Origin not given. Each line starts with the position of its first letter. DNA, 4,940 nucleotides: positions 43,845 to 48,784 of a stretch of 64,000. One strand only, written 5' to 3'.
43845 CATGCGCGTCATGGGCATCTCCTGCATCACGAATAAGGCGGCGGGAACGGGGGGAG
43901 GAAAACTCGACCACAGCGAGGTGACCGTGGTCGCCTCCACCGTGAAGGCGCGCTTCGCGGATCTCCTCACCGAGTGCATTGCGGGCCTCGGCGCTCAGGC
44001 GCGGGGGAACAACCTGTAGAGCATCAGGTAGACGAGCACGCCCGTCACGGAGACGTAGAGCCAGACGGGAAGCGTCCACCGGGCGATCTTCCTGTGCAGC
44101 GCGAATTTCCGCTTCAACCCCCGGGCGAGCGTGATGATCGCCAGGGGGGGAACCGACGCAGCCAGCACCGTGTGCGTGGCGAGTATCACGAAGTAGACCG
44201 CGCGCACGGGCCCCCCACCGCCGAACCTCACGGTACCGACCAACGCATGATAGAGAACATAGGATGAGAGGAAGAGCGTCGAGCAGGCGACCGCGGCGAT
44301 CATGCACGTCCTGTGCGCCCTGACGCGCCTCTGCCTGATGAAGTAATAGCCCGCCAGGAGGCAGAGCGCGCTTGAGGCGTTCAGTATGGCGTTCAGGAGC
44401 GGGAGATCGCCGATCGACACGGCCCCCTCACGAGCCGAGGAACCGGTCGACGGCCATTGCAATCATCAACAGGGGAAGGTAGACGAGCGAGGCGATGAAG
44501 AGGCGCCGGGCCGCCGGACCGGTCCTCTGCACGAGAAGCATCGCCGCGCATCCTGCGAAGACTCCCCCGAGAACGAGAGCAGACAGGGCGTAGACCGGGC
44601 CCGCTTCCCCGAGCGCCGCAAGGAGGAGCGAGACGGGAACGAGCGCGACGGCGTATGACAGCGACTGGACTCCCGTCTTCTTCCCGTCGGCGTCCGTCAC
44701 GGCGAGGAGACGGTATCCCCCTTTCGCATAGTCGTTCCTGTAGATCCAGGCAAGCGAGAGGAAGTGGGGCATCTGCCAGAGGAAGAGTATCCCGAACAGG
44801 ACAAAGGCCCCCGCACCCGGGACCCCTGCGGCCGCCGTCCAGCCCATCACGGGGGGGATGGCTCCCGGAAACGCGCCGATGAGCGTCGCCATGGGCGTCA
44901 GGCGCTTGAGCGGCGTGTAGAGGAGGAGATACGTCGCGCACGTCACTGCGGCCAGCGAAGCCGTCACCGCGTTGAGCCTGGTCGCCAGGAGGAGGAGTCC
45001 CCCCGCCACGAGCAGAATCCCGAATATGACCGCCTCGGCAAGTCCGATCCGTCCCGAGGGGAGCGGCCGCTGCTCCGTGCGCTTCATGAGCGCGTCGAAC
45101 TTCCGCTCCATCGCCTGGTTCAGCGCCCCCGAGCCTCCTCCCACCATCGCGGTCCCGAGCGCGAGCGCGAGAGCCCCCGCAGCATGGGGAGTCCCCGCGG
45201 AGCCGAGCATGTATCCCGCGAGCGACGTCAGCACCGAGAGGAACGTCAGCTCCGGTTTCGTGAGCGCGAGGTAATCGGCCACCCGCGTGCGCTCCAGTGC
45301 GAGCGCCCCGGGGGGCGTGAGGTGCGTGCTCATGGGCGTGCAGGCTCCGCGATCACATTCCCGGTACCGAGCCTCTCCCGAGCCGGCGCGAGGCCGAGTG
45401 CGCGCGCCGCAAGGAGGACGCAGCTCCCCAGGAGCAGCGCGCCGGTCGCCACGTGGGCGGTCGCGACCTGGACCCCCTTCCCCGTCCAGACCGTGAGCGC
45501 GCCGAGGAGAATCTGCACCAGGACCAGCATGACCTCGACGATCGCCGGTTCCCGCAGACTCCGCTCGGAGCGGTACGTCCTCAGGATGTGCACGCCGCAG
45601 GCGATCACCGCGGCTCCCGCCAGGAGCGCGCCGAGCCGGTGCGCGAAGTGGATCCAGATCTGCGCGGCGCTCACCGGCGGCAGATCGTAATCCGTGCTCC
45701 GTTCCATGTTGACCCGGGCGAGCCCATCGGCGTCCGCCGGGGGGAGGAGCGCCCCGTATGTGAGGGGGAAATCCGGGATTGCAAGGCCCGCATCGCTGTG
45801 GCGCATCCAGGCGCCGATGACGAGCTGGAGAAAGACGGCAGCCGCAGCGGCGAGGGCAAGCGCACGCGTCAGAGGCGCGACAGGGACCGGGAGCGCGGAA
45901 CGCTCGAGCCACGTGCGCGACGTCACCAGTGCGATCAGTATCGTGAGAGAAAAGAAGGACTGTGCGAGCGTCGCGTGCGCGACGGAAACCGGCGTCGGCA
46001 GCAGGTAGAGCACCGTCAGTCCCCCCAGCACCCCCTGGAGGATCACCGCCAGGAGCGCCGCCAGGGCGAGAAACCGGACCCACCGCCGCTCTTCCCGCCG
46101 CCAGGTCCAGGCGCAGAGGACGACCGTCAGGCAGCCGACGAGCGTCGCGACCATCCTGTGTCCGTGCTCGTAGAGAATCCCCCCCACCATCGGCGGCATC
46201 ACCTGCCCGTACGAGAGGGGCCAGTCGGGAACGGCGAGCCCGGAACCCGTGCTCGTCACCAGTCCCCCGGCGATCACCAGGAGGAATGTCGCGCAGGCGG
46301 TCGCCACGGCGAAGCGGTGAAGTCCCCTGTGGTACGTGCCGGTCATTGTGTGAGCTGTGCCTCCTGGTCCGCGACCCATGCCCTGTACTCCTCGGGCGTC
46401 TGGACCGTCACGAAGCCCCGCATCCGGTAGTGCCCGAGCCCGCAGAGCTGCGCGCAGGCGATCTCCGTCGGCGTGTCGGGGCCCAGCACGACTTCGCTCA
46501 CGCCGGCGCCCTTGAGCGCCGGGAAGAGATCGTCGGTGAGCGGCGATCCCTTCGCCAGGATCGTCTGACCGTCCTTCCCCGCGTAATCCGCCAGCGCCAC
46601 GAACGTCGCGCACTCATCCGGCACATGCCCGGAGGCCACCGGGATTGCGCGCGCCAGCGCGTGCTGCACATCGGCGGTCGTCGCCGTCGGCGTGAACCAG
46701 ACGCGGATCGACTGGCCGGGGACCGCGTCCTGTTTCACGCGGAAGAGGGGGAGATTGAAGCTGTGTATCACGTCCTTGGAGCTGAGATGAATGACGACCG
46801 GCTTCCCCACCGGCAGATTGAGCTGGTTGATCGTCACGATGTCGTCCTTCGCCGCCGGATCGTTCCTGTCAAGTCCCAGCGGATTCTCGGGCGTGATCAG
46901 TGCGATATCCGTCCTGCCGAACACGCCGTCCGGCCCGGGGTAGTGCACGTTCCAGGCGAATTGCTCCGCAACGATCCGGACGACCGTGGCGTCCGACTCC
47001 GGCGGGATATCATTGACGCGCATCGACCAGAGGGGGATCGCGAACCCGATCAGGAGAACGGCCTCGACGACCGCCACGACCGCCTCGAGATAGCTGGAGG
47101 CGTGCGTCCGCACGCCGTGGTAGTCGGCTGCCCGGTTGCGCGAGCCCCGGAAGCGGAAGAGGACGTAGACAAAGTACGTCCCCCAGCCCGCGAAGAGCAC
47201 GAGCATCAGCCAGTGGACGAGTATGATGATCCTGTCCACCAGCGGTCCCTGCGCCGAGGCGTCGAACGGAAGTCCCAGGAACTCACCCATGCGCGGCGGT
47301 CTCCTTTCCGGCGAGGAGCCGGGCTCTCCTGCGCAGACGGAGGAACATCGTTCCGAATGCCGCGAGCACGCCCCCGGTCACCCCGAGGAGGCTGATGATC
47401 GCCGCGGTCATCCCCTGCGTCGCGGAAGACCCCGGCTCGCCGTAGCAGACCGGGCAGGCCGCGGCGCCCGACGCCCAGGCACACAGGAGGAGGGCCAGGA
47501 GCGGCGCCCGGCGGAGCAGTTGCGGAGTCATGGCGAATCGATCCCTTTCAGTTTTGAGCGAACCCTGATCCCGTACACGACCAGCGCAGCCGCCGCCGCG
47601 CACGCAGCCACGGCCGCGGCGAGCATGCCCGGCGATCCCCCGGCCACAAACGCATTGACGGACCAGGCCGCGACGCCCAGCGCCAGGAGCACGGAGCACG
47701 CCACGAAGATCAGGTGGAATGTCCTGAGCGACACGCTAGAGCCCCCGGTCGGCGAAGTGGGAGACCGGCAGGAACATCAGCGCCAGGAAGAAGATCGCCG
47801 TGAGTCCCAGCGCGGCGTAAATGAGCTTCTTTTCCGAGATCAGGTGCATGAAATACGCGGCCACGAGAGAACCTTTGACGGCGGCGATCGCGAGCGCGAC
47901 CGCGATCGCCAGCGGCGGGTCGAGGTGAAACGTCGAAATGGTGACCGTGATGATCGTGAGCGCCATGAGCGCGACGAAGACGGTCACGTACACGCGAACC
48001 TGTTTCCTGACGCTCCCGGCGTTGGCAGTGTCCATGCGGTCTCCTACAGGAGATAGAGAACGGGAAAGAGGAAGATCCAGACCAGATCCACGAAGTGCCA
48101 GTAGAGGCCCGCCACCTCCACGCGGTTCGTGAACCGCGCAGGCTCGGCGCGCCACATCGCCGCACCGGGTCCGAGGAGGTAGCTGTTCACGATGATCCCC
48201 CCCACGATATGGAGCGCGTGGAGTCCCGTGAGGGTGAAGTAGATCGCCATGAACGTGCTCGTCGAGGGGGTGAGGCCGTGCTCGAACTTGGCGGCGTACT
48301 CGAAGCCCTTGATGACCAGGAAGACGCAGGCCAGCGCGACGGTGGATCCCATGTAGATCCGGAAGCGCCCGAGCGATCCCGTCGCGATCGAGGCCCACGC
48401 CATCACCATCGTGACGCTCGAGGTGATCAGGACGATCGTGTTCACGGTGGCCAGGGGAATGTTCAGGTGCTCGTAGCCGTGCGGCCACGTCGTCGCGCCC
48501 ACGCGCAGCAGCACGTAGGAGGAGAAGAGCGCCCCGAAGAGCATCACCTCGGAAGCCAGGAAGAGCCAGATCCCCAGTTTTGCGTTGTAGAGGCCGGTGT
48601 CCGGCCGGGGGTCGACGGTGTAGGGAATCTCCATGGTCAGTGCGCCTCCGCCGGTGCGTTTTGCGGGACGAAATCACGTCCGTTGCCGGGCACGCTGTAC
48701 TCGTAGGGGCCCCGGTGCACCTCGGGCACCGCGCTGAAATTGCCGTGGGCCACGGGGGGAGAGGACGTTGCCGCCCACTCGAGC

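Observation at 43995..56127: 14-gene respiratory super-operon: Rieske/cyt b -> octahaem c -> cupredoxin -> aa3 oxidase -> haem A synthesis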

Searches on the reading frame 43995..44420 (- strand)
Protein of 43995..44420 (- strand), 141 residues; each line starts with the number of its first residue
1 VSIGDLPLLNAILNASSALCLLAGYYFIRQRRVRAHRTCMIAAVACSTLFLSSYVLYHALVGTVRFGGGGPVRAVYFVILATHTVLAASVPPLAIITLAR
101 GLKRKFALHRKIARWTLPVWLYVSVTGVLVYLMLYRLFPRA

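Call 6: search_protein_families(library=pfam, proteins=[window:43995-44420:-], max_evalue=0.01)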
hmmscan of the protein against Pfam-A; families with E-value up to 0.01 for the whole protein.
window:43995-44420:- (141 aa): 2 families
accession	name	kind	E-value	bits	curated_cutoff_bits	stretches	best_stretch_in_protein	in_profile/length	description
PF04238.17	DUF420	-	7.4e-45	152.9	30.5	1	6-134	1-130/130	Protein of unknown function (DUF420)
PF10067.14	DUF2306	-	0.0025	18.4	31.6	1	13-66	69-124/147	Predicted membrane protein (DUF2306)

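Call 56: search_protein_families(library=ncbifam, proteins=[window:43995-44420:-], max_evalue=0.01)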
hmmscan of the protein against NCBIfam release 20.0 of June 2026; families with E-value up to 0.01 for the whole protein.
window:43995-44420:- (141 aa): 0 families

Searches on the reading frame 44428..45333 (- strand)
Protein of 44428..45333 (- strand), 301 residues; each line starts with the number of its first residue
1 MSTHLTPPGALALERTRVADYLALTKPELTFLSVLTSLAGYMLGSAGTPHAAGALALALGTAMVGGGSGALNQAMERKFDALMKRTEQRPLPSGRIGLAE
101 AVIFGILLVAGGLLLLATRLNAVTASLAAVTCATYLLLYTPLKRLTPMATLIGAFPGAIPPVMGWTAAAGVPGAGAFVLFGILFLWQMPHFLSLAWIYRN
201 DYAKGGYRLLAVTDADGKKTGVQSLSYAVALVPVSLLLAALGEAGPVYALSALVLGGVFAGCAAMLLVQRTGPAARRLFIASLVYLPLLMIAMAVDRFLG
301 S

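Call 6: search_protein_families(library=pfam, proteins=[window:44428-45333:-], max_evalue=0.01)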
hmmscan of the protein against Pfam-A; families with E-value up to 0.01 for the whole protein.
window:44428-45333:- (301 aa): 1 family
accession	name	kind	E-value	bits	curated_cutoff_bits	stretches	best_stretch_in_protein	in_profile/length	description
PF01040.23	UbiA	-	5.6e-52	177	34.2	1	34-280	2-247/250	UbiA prenyltransferase family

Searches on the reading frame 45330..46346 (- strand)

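Call 6: search_protein_families(library=pfam, proteins=[window:45330-46346:-], max_evalue=0.01)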
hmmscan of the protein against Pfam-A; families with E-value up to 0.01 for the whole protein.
window:45330-46346:- (338 aa): 3 families
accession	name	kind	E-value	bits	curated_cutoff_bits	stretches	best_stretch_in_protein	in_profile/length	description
PF02628.20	COX15-CtaA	-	3.7e-44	151.5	29.9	2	58-310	76-322/322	Cytochrome oxidase assembly protein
PF05449.16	Phage_holin_3_7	-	0.00056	20.3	25.4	0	68-134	2-67/80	Putative 3TM holin, Phage_holin_3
PF09843.14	DUF2070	-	0.0025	16.7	30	1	18-176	20-163/561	Predicted membrane protein (DUF2070)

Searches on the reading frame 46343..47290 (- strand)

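Call 5: search_protein_families(library=pfam, proteins=[window:46343-47290:-], max_evalue=0.01)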
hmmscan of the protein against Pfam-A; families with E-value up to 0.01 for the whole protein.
window:46343-47290:- (315 aa): 1 family
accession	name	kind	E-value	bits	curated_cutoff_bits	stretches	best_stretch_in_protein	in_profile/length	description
PF00116.26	COX2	-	7.3e-09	36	22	1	150-200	41-91/120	Cytochrome C oxidase subunit II, periplasmic domain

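Call 56: search_protein_families(library=ncbifam, proteins=[window:46343-47290:-], max_evalue=0.01)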
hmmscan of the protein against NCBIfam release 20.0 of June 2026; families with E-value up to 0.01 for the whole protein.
window:46343-47290:- (315 aa): 5 families
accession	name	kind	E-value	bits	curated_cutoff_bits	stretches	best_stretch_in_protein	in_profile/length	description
TIGR02866.1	CoxB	equivalog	6.7e-35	120.5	147.7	2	24-202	15-165/202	cytochrome c oxidase subunit II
NF050117.1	aa3_CtaC_Actin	exception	8.4e-17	61.2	250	1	36-203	56-207/244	aa3-type cytochrome oxidase subunit II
TIGR01432.1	QOXA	equivalog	2.4e-10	40.1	240.95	2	148-194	133-179/227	cytochrome aa3 quinol oxidase subunit II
TIGR01433.1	CyoA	equivalog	4.9e-07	29.4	266.2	1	150-194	134-178/226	ubiquinol oxidase subunit II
NF007816.0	PRK10525.1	equivalog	9.7e-05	21.6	511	0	150-193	146-189/318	cytochrome o ubiquinol oxidase subunit II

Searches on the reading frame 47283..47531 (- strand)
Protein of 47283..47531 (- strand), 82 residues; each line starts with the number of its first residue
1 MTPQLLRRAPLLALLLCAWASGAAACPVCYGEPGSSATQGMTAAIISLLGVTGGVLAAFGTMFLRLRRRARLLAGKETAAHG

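Call 5: search_protein_families(library=pfam, proteins=[window:47283-47531:-], max_evalue=0.01)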
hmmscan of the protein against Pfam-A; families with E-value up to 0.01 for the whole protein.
window:47283-47531:- (82 aa): 0 families

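Call 56: search_protein_families(library=ncbifam, proteins=[window:47283-47531:-], max_evalue=0.01)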
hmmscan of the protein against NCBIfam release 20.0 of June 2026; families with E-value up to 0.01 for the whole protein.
window:47283-47531:- (82 aa): 0 families

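Call 57: search_protein_families(library=pfam, proteins=[window:47283-47531:-], max_evalue=5)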
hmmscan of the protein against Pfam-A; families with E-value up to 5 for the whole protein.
window:47283-47531:- (82 aa): 2 families
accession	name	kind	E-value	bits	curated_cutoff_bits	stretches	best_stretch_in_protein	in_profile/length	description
PF01757.29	Acyl_transf_3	-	0.067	12.7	31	1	7-72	207-270/326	Acyltransferase domain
PF06305.16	LapA_dom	-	0.14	12.5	28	1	41-73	21-52/64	Lipopolysaccharide assembly protein A domain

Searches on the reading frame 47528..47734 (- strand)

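Call 56: search_protein_families(library=ncbifam, proteins=[window:47528-47734:-], max_evalue=0.01)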
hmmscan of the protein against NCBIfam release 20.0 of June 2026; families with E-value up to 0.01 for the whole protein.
window:47528-47734:- (68 aa): 0 families

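Call 57: search_protein_families(library=pfam, proteins=[window:47528-47734:-], max_evalue=5)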
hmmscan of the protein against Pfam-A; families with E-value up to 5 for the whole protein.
window:47528-47734:- (68 aa): 4 families
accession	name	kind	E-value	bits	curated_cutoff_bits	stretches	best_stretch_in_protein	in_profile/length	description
PF14463.11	E1-N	-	0.035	14.6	27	1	30-56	103-129/151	E1 N-terminal domain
PF02656.20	DUF202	-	0.52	11.2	23.4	1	16-57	17-60/68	Domain of unknown function (DUF202)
PF07332.16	Phage_holin_3_6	-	0.9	10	28.4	1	9-65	39-97/116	Putative Actinobacterial Holin-X, holin superfamily III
PF12555.13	SteA-like_C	-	2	9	26.4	1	3-28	11-36/52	SteA-like C-terminal domain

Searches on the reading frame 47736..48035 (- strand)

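Call 5: search_protein_families(library=pfam, proteins=[window:47736-48035:-], max_evalue=0.01)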
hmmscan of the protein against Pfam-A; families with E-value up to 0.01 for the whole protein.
window:47736-48035:- (99 aa): 5 families
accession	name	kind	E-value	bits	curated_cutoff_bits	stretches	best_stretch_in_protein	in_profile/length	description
PF03626.19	COX4_pro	-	4.7e-13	49.8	28.9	1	17-85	1-70/72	Prokaryotic Cytochrome C oxidase subunit IV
PF07690.21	MFS_1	-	0.00014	21.4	33.4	1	16-92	211-291/347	Major Facilitator Superfamily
PF01925.25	TauE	-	0.0025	18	32.6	1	21-89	41-109/237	Sulfite exporter TauE/SafE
PF01027.25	Bax1-I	-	0.0042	17.3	34.1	1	13-88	38-112/207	Inhibitor of apoptosis-promoting Bax1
PF20394.4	DUF6688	-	0.0091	16.1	26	0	12-87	84-157/248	DUF6688 N-terminal domain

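Call 56: search_protein_families(library=ncbifam, proteins=[window:47736-48035:-], max_evalue=0.01)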
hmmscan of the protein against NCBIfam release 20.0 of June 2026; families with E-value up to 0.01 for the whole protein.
window:47736-48035:- (99 aa): 1 family
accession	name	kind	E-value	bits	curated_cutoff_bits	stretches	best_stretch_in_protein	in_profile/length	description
TIGR02229.1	caa3_sub_IV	subfamily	3.5e-14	53.3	37.25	1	13-89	7-83/92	caa(3)-type oxidase, subunit IV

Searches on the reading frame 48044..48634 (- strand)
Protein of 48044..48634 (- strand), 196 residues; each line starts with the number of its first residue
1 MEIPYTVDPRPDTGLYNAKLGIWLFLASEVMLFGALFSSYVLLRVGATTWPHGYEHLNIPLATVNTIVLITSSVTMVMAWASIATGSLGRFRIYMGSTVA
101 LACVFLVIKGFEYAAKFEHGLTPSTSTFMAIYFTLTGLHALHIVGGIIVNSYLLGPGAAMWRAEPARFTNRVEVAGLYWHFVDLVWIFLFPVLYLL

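Call 5: search_protein_families(library=pfam, proteins=[window:48044-48634:-], max_evalue=0.01)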
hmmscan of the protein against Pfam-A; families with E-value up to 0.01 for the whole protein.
window:48044-48634:- (196 aa): 2 families
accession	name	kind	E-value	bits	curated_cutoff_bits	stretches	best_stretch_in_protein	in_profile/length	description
PF00510.24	COX3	-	2.7e-21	77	23.8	1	19-195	77-255/258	Cytochrome c oxidase subunit III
PF04238.17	DUF420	-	0.0046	17.7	30.5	1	61-148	1-88/130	Protein of unknown function (DUF420)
